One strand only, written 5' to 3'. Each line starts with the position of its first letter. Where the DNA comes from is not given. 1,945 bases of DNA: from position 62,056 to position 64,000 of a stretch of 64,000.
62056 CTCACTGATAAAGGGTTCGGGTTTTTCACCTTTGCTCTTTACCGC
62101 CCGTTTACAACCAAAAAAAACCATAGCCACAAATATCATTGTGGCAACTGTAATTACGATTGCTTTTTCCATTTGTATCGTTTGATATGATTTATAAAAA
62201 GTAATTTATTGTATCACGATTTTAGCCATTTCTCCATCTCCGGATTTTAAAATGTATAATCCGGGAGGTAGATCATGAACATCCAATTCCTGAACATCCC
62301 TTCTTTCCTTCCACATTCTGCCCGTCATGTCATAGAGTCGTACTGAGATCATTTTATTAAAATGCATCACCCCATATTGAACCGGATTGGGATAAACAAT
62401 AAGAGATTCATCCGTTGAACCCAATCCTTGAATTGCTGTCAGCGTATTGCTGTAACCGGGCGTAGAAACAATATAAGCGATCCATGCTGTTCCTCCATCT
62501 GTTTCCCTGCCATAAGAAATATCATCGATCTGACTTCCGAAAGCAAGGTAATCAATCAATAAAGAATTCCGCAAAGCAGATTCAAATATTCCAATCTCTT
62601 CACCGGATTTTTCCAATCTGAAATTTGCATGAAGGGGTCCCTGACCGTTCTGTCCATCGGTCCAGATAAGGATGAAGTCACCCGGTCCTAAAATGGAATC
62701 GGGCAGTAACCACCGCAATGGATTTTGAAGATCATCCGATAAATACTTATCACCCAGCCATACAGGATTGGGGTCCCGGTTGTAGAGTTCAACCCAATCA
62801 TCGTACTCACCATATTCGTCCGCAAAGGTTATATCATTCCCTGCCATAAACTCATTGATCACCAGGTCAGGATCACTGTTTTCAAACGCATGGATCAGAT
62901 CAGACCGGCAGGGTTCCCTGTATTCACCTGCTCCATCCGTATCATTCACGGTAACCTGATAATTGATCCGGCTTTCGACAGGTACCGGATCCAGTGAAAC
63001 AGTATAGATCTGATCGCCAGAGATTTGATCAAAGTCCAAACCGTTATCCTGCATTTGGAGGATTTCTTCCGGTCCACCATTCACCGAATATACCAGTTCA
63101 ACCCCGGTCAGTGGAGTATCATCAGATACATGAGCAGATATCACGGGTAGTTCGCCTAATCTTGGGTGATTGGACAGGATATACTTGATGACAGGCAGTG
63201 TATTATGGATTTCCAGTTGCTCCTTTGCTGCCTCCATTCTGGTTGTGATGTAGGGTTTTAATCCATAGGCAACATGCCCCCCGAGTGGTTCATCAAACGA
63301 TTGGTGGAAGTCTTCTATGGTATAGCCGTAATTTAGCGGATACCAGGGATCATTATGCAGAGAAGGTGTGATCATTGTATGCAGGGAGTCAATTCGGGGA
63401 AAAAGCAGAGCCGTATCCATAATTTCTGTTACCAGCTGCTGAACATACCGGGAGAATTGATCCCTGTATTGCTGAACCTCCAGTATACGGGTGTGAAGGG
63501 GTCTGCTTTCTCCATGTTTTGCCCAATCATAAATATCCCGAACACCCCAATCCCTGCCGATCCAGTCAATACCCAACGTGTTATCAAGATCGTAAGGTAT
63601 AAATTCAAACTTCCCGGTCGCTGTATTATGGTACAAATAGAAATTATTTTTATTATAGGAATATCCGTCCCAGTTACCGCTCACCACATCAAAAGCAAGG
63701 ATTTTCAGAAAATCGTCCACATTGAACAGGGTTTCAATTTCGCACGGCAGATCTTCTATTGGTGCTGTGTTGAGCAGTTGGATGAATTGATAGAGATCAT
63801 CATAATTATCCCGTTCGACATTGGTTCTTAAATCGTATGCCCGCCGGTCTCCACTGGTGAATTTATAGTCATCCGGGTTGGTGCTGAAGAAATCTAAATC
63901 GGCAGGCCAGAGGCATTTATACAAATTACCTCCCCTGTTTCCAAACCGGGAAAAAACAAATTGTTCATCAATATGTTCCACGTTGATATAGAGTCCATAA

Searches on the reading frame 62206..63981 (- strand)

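Call 69: search_protein_families(library=pfam, proteins=[window:62206-63981:-], max_evalue=0.0001)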
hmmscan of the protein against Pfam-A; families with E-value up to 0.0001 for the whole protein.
window:62206-63981:- (591 aa): 3 families
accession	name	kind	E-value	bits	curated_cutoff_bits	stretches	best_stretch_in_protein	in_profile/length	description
PF08757.17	CotH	-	1e-37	130.8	23.8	1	1-225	86-304/322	CotH kinase protein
PF00932.25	LTD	-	3.5e-09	37.5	34.3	1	370-468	5-97/109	Lamin Tail Domain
PF18962.6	Por_Secre_tail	-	2.4e-06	28.1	27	1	529-590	1-75/75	Secretion system C-terminal sorting domain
